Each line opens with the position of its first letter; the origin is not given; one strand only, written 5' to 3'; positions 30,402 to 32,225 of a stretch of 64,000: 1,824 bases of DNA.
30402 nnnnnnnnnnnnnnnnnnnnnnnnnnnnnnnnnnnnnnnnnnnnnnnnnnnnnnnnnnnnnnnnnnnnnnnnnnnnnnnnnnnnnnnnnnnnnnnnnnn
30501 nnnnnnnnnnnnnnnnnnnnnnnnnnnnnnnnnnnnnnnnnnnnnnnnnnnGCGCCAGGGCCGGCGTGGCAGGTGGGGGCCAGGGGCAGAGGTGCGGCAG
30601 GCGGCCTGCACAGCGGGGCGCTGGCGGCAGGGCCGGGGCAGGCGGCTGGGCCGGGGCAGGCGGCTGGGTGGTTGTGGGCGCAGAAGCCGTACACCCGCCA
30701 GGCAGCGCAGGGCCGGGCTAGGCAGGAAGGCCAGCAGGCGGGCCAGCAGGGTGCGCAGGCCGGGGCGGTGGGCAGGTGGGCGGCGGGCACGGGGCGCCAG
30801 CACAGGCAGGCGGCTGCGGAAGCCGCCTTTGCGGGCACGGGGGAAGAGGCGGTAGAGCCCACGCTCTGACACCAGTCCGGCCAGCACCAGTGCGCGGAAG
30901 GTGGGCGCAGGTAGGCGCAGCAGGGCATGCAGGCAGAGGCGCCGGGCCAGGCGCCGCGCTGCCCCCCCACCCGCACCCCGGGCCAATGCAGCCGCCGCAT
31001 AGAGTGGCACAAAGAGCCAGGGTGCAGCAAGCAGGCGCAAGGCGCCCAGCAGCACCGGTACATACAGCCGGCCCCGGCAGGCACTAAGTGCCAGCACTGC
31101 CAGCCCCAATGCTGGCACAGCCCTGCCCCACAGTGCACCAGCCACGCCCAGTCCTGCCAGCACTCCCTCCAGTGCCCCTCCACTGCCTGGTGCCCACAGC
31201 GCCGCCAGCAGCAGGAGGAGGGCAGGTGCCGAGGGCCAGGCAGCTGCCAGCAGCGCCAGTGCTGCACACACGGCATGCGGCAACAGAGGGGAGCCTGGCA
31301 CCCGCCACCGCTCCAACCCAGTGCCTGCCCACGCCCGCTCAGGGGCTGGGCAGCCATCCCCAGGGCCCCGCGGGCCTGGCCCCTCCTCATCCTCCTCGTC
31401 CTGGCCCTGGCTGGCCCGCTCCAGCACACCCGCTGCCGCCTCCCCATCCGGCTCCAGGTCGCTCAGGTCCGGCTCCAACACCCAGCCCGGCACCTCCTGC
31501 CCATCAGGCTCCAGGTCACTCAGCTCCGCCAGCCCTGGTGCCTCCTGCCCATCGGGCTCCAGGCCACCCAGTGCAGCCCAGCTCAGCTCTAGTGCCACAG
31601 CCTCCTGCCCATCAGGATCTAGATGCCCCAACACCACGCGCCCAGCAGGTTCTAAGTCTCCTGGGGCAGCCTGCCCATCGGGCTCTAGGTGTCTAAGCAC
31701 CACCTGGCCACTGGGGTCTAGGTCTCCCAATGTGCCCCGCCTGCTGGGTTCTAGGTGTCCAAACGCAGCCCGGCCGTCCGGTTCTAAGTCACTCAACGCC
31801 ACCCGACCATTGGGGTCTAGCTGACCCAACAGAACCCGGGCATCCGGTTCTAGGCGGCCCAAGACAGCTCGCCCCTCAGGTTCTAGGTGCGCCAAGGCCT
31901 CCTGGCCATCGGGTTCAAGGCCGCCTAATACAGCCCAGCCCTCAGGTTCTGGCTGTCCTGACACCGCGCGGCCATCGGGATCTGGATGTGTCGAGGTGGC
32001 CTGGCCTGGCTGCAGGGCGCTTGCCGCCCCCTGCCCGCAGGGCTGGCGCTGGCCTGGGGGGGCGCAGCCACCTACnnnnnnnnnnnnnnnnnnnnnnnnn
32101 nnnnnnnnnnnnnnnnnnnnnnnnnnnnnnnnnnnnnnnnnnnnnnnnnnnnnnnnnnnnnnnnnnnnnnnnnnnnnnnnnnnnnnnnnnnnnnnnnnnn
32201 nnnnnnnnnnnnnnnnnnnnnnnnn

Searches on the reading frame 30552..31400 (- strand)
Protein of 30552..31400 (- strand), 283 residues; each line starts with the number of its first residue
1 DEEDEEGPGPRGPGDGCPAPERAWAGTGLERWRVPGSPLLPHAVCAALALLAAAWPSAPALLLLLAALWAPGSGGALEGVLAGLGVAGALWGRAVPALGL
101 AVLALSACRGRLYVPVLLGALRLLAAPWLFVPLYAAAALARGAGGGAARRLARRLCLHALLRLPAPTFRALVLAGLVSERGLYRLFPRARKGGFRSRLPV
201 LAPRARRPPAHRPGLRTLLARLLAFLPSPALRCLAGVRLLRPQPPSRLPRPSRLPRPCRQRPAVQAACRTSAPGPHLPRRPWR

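Call 19: search_protein_representatives(alignment_id=A2)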
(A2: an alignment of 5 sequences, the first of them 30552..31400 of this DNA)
Query: 5 sequences, 312 profile positions. Proteins with E-value up to 0.001 (for the whole library): 14; up to 1e-10: 12; up to 1e-30: 7. The best 14 are listed.
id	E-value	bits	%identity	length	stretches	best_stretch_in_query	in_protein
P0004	5.7e-175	597.3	-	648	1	1-312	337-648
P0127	1.0e-65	238.3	-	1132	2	27-302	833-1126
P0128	1.0e-46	176.0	-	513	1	36-294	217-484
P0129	9.5e-46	172.8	-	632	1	4-312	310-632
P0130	7.6e-43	163.2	-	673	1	26-220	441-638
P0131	6.7e-33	130.6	-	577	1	32-305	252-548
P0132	1.1e-31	126.6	-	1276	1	30-307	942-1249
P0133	2.0e-26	109.3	-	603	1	27-306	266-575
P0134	2.5e-23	99.1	-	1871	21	155-186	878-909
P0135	2.7e-22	95.8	-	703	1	103-299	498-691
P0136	4.2e-12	62.3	-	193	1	163-278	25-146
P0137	7.3e-11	58.2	-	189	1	171-235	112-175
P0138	1.2e-08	51.0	-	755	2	109-219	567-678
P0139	2.5e-05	40.0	-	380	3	166-224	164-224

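Call 20: list_cluster_members(proteins=[P0127, P0128, P0129, P0130, P0131, P0132, P0133, P0135, P0004, P0138])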
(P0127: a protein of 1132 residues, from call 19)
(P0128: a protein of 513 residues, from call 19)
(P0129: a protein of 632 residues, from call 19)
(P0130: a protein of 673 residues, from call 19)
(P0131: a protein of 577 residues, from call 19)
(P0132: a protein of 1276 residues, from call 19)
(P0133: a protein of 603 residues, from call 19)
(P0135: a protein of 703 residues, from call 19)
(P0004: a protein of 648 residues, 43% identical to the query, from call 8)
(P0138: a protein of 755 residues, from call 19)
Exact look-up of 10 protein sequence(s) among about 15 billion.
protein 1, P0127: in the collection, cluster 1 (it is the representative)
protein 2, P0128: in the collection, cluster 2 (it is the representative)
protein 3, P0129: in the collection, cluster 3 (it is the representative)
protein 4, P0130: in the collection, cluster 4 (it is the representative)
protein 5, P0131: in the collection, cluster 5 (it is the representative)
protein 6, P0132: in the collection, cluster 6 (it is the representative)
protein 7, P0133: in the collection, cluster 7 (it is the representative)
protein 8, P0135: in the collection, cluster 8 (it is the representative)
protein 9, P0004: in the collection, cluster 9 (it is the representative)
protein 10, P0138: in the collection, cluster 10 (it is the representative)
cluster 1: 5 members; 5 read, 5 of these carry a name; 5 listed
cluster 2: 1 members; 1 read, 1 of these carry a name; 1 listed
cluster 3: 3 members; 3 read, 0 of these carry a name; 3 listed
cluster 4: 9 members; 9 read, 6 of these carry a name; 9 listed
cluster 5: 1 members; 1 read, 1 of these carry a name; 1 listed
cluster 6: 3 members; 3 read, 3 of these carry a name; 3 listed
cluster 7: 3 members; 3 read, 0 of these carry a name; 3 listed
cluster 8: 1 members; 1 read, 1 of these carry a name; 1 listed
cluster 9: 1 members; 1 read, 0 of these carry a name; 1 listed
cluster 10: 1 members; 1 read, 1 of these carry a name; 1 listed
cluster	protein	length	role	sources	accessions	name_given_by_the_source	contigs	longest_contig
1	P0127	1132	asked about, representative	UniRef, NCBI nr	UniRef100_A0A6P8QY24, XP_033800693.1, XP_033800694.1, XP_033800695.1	non-specific serine/threonine protein kinase n=1 Tax=Geotrypetes seraphini TaxID=260995 ... | serine/threonine-protein kinase TAO2 isoform X1 [Geotrypetes seraphini]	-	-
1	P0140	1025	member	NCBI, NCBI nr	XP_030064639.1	serine/threonine-protein kinase TAO2 isoform X2 [Microcaecilia unicolor]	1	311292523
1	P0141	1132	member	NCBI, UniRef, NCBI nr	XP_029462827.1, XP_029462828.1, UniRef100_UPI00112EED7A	serine/threonine-protein kinase TAO2 isoform X1 [Rhinatrema bivittatum] | serine/threonine-protein kinase TAO2 isoform X1 n=2 Tax=Rhinatrema bivittatum ...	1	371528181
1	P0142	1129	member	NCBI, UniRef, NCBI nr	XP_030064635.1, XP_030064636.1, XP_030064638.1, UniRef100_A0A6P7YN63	serine/threonine-protein kinase TAO2 isoform X1 [Microcaecilia unicolor] | non-specific serine/threonine protein kinase n=2 Tax=Microcaecilia unicolor TaxID=1415580 ...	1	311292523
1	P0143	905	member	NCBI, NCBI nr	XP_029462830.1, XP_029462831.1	serine/threonine-protein kinase TAO2 isoform X3 [Rhinatrema bivittatum]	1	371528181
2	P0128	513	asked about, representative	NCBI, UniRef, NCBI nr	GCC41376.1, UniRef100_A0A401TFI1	hypothetical protein chiPu_0025432 [Chiloscyllium punctatum] | non-specific serine/threonine protein kinase n=1 Tax=Chiloscyllium punctatum TaxID=137246 ... | hypothetical protein [Chiloscyllium punctatum]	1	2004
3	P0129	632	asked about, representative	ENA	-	-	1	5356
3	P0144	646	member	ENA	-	-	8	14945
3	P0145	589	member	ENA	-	-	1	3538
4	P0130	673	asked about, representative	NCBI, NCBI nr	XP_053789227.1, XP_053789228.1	serine/threonine-protein kinase dst1-like isoform X3 [Vidua chalybeata]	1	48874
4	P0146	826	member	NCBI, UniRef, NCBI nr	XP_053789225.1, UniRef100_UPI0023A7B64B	serine/threonine-protein kinase TAO2-like isoform X2 [Vidua chalybeata] | serine/threonine-protein kinase TAO2-like isoform X2 n=1 Tax=Vidua chalybeata TaxID=81927 ...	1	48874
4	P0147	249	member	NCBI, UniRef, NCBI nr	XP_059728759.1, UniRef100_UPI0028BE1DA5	serine/threonine-protein kinase TAO3-like [Haemorhous mexicanus] | serine/threonine-protein kinase TAO3-like n=1 Tax=Haemorhous mexicanus TaxID=30427 ...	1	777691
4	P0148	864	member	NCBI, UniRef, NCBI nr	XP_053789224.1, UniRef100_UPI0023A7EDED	serine/threonine-protein kinase TAO2-like isoform X1 [Vidua chalybeata] | serine/threonine-protein kinase TAO2-like isoform X1 n=3 Tax=Vidua chalybeata TaxID=81927 ...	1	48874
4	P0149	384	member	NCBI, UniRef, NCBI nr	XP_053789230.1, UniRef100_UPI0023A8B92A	serine/threonine-protein kinase TAO1-like isoform X5 [Vidua chalybeata] | serine/threonine-protein kinase TAO1-like isoform X5 n=1 Tax=Vidua chalybeata TaxID=81927 ...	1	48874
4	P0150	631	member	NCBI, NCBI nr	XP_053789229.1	uncharacterized protein LOC128782770 isoform X4 [Vidua chalybeata]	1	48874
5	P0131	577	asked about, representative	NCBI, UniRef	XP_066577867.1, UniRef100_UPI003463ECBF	serine/threonine-protein kinase TAO2 [Amia ocellicauda] | serine/threonine-protein kinase TAO2 n=1 Tax=Amia ocellicauda TaxID=2972642 ...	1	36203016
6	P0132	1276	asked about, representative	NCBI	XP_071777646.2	serine/threonine-protein kinase TAO2 isoform X1 [Centroberyx gerrardi]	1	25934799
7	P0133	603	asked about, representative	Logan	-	-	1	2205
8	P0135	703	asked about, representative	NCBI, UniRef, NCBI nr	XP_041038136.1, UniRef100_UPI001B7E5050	serine/threonine-protein kinase TAO2-like [Carcharodon carcharias] | serine/threonine-protein kinase TAO2-like n=1 Tax=Carcharodon carcharias TaxID=13397 ...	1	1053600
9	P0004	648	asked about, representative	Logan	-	-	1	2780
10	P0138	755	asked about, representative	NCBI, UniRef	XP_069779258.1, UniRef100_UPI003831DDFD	uncharacterized protein [Narcine bancroftii] | uncharacterized protein n=1 Tax=Narcine bancroftii TaxID=1343680 RepID=UPI003831DDFD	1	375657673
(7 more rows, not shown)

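Call 21: find_encoding_contigs(protein=P0148, flank=10000, max_places=3)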
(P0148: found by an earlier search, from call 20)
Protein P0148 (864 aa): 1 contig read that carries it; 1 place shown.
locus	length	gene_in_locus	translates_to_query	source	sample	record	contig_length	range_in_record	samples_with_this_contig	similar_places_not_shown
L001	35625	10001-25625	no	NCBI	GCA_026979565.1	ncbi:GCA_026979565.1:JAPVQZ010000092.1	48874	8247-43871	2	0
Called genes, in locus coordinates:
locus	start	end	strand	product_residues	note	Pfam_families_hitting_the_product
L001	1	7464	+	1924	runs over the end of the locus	-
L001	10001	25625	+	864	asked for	PF00069:Pkinase, PF07714:PK_Tyr_Ser-Thr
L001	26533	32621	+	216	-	PF01066:CDP-OH_P_transf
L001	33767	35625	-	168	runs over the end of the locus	PF13499:EF-hand_7 (faint), PF13833:EF-hand_8 (faint), PF00036:EF-hand_1 (weak), PF13405:EF-hand_6 (weak)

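Call 82: find_encoding_contigs(protein=P0141, flank=2000, max_places=1)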
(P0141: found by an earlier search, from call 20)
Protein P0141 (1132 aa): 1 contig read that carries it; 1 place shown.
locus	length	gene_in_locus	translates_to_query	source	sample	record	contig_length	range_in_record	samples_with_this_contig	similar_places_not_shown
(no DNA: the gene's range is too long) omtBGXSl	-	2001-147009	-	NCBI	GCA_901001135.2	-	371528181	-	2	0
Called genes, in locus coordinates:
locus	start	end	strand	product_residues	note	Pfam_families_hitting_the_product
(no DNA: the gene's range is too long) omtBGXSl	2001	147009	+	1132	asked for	PF00069:Pkinase, PF07714:PK_Tyr_Ser-Thr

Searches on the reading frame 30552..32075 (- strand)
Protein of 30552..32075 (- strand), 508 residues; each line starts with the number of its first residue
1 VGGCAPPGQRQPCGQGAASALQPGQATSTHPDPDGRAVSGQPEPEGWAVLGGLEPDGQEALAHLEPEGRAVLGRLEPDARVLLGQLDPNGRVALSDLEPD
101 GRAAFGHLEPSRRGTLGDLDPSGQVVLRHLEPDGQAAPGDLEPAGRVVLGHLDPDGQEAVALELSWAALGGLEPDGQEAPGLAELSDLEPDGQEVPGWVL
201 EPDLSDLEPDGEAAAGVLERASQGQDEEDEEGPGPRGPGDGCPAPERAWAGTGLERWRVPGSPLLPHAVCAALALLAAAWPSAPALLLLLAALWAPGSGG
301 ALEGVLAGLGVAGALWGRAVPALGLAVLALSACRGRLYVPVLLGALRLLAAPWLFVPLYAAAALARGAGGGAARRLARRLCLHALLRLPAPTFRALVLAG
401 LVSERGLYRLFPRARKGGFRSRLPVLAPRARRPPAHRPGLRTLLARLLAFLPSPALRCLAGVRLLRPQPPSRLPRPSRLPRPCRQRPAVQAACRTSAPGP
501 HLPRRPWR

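Call 8: find_homologous_proteins(query=window:30552-32075:-)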
Query seq(508 aa) (508 aa): 6 proteins with E <= 0.001 among 8000 candidates.
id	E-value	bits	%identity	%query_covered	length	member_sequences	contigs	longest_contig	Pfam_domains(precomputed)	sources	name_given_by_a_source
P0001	3.3e-56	209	46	92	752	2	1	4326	-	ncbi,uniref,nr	ncbi:serine/threonine-protein kinase TAO2-like [Terrapene carolina triunguis]|uniref:serine/threonin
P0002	8.7e-54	201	47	81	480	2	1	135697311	-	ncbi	ncbi:unnamed protein product, partial [Lepidochelys kempii]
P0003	2.3e-52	197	48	54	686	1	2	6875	-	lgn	-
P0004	2.4e-50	190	43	76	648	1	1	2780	-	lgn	-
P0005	4.4e-47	179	40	81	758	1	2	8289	-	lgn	-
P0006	1.5e-46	177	48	55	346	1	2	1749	-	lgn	-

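Call 22: find_encoding_contigs(protein=P0002, flank=10000, max_places=3)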
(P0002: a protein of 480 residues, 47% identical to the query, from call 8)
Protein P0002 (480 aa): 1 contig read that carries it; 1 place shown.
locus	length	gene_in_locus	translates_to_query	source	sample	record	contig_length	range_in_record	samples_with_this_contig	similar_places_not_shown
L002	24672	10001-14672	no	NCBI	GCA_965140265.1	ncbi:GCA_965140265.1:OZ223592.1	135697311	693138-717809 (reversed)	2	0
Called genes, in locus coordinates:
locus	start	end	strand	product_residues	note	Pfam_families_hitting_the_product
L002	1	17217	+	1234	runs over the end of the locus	PF00069:Pkinase, PF07714:PK_Tyr_Ser-Thr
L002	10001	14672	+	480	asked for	-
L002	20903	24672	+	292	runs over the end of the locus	-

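Call 40: find_encoding_contigs(protein=P0005, flank=10000, max_places=3)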
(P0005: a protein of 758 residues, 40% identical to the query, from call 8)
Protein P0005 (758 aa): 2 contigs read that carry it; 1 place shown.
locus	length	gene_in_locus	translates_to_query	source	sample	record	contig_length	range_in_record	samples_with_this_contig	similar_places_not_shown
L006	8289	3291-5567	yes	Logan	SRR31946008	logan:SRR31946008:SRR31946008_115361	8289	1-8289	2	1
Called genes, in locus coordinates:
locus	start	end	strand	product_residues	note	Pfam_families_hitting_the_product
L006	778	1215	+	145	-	-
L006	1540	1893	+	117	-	-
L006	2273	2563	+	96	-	-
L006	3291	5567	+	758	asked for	-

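Call 41: find_encoding_contigs(protein=P0003, flank=10000, max_places=3)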
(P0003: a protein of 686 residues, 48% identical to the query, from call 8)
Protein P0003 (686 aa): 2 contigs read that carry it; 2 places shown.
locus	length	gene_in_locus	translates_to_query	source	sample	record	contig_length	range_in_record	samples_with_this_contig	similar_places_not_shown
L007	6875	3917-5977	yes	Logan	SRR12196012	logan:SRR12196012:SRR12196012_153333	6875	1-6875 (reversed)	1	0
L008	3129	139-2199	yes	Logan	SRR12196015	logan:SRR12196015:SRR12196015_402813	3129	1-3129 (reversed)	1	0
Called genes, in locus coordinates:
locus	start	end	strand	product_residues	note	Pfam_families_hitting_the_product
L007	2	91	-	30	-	?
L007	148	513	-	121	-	-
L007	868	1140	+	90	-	-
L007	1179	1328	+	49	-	-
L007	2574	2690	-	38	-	-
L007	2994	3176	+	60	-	-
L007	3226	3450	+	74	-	-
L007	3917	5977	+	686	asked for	-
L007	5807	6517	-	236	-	-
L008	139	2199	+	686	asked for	-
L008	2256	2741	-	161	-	-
